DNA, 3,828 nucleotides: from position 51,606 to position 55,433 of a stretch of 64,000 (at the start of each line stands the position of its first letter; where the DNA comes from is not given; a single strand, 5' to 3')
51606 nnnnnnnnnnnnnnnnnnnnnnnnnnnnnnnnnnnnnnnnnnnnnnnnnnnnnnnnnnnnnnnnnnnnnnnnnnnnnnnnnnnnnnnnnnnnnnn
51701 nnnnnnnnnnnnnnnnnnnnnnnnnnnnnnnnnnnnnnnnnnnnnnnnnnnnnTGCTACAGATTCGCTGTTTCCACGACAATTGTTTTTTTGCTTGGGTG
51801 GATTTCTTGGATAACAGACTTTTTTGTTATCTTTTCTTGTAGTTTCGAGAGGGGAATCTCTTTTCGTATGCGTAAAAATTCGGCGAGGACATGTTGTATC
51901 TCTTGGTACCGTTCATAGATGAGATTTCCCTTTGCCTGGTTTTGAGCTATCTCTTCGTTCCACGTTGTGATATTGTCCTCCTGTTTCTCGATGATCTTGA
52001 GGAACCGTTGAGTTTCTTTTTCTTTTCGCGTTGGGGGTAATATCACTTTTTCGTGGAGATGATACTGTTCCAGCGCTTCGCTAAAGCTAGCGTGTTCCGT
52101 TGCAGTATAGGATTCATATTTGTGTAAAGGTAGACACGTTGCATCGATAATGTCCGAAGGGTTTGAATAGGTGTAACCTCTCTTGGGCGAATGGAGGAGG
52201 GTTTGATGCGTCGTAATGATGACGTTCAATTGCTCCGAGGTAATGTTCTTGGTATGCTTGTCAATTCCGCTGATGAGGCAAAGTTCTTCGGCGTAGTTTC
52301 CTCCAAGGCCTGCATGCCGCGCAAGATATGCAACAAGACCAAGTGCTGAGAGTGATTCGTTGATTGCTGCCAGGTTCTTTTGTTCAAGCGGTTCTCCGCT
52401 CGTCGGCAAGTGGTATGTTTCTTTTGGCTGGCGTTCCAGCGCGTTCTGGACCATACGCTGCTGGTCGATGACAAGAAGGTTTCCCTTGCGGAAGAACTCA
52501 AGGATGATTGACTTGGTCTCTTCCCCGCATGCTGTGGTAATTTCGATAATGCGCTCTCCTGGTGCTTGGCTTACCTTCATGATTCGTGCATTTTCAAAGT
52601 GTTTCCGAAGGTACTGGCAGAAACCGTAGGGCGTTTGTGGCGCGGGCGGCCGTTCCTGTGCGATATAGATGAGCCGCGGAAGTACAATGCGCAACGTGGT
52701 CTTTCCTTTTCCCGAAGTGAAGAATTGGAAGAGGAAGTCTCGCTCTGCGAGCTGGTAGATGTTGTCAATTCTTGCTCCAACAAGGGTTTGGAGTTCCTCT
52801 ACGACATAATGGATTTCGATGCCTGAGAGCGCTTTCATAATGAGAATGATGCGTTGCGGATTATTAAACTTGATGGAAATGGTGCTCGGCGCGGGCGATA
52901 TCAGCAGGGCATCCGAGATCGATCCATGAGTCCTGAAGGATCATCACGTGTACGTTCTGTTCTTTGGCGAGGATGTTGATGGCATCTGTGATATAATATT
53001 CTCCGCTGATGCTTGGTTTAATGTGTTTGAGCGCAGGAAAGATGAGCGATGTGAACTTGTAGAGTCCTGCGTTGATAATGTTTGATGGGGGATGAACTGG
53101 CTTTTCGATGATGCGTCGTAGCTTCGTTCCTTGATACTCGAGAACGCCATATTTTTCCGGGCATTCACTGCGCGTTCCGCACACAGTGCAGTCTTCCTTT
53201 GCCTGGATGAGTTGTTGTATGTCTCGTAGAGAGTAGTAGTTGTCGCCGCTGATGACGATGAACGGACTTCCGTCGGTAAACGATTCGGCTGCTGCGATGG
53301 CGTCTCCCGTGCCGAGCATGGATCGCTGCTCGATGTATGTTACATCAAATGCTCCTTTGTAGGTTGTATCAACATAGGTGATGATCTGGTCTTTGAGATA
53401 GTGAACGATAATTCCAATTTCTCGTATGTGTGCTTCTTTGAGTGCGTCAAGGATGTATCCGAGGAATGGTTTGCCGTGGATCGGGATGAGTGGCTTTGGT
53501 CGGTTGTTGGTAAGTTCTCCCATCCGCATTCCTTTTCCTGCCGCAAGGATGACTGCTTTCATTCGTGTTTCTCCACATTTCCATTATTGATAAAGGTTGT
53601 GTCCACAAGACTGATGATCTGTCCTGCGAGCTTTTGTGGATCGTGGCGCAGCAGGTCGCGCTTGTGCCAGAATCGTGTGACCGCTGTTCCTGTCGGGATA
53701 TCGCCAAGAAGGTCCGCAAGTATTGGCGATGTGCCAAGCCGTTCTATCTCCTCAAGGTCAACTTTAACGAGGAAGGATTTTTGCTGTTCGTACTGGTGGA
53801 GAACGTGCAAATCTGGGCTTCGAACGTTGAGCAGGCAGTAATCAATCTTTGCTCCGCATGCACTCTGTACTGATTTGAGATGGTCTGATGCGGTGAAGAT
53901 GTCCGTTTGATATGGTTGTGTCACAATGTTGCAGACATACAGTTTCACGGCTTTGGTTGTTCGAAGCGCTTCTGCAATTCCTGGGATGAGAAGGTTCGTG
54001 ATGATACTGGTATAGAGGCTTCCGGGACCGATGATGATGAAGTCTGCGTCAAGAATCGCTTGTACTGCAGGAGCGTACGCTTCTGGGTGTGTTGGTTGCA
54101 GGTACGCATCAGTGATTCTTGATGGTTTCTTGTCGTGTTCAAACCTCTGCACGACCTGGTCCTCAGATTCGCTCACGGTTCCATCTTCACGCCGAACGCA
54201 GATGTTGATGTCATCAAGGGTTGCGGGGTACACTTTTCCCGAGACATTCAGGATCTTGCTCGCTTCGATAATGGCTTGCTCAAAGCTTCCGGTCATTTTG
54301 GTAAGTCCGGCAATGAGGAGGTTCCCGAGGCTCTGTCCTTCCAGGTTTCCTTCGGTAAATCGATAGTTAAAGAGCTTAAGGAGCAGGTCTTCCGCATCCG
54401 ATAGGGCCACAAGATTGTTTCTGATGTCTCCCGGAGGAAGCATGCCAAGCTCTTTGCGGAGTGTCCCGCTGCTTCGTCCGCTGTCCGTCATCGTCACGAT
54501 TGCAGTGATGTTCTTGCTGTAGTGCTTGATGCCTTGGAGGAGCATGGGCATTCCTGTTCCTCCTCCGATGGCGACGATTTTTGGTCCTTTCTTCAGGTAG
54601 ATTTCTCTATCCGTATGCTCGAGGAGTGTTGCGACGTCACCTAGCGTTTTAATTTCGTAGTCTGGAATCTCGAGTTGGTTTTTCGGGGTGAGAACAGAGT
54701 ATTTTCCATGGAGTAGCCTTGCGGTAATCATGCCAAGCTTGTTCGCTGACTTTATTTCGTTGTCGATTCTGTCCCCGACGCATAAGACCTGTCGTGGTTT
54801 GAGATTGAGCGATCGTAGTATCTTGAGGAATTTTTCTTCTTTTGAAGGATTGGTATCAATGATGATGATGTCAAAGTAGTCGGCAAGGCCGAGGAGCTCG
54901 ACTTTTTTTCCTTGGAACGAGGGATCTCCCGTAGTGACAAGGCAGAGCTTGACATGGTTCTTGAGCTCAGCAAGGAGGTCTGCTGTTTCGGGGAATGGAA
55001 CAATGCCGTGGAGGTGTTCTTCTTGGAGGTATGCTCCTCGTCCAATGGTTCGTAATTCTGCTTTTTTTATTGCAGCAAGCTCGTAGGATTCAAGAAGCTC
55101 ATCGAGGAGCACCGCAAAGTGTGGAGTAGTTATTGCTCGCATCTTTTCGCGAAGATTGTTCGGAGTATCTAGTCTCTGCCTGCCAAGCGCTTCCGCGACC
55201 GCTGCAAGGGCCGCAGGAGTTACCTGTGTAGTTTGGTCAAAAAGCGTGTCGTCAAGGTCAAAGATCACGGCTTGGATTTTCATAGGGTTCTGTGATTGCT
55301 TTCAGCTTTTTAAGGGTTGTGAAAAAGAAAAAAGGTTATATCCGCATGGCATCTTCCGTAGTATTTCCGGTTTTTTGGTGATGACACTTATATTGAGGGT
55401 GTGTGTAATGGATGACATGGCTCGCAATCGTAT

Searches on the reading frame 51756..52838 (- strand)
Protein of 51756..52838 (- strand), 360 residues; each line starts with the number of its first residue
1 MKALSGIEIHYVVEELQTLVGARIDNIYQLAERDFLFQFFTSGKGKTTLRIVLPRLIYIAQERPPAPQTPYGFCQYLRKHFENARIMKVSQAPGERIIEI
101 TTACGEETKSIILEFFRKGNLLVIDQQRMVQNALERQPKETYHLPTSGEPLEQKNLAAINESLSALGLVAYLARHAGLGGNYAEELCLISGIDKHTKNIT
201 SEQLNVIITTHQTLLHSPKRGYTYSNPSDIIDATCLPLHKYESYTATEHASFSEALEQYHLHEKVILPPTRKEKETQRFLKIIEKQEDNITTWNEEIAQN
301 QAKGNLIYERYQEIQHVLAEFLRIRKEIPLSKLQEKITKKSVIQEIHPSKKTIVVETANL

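Call 72: search_protein_families(library=pfam, proteins=[window:51756-52838:-], max_evalue=0.001)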
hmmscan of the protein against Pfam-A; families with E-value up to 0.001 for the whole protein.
window:51756-52838:- (360 aa): 1 family
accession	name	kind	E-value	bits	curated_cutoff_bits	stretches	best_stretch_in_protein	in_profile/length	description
PF05833.16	NFACT_N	-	1.5e-37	129.9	31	1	6-324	2-349/456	NFACT N-terminal and middle domains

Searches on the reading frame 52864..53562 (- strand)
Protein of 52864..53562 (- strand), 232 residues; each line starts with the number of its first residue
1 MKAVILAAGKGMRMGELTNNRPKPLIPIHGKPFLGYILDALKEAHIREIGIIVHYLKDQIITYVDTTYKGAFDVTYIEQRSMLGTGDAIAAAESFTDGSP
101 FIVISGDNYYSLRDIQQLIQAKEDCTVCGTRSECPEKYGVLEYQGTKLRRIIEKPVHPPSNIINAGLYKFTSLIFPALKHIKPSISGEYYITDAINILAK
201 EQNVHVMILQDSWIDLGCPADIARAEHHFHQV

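Call 3: search_protein_families(library=pfam, proteins=[window:52864-53562:-], max_evalue=0.1)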
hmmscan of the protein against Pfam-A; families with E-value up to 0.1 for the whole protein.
window:52864-53562:- (232 aa): 4 families
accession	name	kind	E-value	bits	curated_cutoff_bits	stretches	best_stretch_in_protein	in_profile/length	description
PF00483.29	NTP_transferase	-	3.9e-39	135.1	21.2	1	2-229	1-242/245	Nucleotidyl transferase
PF12804.13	NTP_transf_3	-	3e-14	54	27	1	3-130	1-123/160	MobA-like NTP transferase domain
PF01128.25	IspD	-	0.0002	21.6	27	1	2-56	2-54/221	2-C-methyl-D-erythritol 4-phosphate cytidylyltransferase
PF00535.33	Glycos_transf_2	-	0.075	13.4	23.3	1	64-141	45-125/168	Glycosyl transferase family 2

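Call 27: search_protein_families(library=ncbifam, proteins=[window:52864-53562:-], max_evalue=0.00001)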
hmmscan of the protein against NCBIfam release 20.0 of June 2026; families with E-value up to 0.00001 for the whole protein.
window:52864-53562:- (232 aa): 37 families (the best 25 are shown)
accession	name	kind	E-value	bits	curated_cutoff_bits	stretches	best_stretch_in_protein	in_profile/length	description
TIGR03992.1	Arch_glmU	subfamily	4.4e-65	220.1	292.1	1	1-227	1-225/393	bifunctional sugar-1-phosphate nucleotidylyltransferase/acetyltransferase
NF041173.1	Sug_nt_acttase_Thmprot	equivalog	6.1e-52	176.9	600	1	1-226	1-224/405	bifunctional sugar-1-phosphate nucleotidylyltransferase/acetyltransferase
TIGR01208.1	rmlA_long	equivalog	1.3e-50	172.3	320.25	1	2-226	1-231/353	glucose-1-phosphate thymidylyltransferase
NF041313.1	UDPGP_AglF_Halo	equivalog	8.9e-48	162.8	400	1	1-228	1-233/234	UTP--glucose-1-phosphate uridylyltransferase AglF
TIGR01099.1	galU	equivalog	1.4e-29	103.4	326.8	2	73-221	95-257/261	UTP--glucose-1-phosphate uridylyltransferase GalU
NF049965.1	GlMnHpPGnyltfHddC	equivalog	7.4e-27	94.4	300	1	1-223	1-215/221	D-glycero-D-manno-heptose 1-phosphate guanosyltransferase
TIGR01207.1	rmlA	equivalog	7.7e-27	94.1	360.65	1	2-226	1-233/286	glucose-1-phosphate thymidylyltransferase RfbA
TIGR01173.1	glmU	equivalog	1.1e-26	93.7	366.85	1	1-214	1-219/452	bifunctional UDP-N-acetylglucosamine diphosphorylase/glucosamine-1-phosphate N-acetyltransferase GlmU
NF052502.1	man1P_GTase_Rv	exception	6.7e-26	91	440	1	2-225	2-226/352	mannose-1-phosphate guanylyltransferase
NF045761.1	NAMPUrTaseMurU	equivalog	3.5e-23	82.6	250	1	1-118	1-117/226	N-acetylmuramate alpha-1-phosphate uridylyltransferase MurU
NF010934.1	PRK14354.1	equivalog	8.7e-23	80.5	450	1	3-211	2-216/447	bifunctional UDP-N-acetylglucosamine diphosphorylase/glucosamine-1-phosphate N-acetyltransferase GlmU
NF012024.0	PRK15480.1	equivalog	2e-22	79.7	588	1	2-221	5-232/292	glucose-1-phosphate thymidylyltransferase RfbA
NF010933.0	PRK14353.1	equivalog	2.1e-22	79.4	505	1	2-229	7-242/453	bifunctional UDP-N-acetylglucosamine diphosphorylase/glucosamine-1-phosphate N-acetyltransferase GlmU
NF010936.0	PRK14356.1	equivalog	1.6e-20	73.5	666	1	3-227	8-241/456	bifunctional UDP-N-acetylglucosamine diphosphorylase/glucosamine-1-phosphate N-acetyltransferase GlmU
NF007516.0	PRK10122.1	equivalog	1.1e-19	70.7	534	2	1-69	4-72/297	UTP--glucose-1-phosphate uridylyltransferase GalF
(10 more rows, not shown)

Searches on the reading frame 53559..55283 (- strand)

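Call 72: search_protein_families(library=pfam, proteins=[window:53559-55283:-], max_evalue=0.001)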
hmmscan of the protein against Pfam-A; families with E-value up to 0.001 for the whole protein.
window:53559-55283:- (574 aa): 5 families
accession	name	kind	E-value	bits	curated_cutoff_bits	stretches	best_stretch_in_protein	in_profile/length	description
PF01933.23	CofD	-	1.4e-97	326.9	30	1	236-525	1-289/290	2-phospho-L-lactate transferase CofD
PF00702.32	Hydrolase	-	7.3e-21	75.9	26.4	1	3-184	1-191/191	haloacid dehalogenase-like hydrolase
PF13419.12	HAD_2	-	2.1e-19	70.8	23.8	1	6-188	1-176/178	Haloacid dehalogenase-like hydrolase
PF12710.13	HAD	-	6.2e-06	27.2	27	1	6-172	1-181/189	haloacid dehalogenase-like hydrolase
PF13242.12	Hydrolase_like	-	1.6e-05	25.1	22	1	152-214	10-72/75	HAD-hyrolase-like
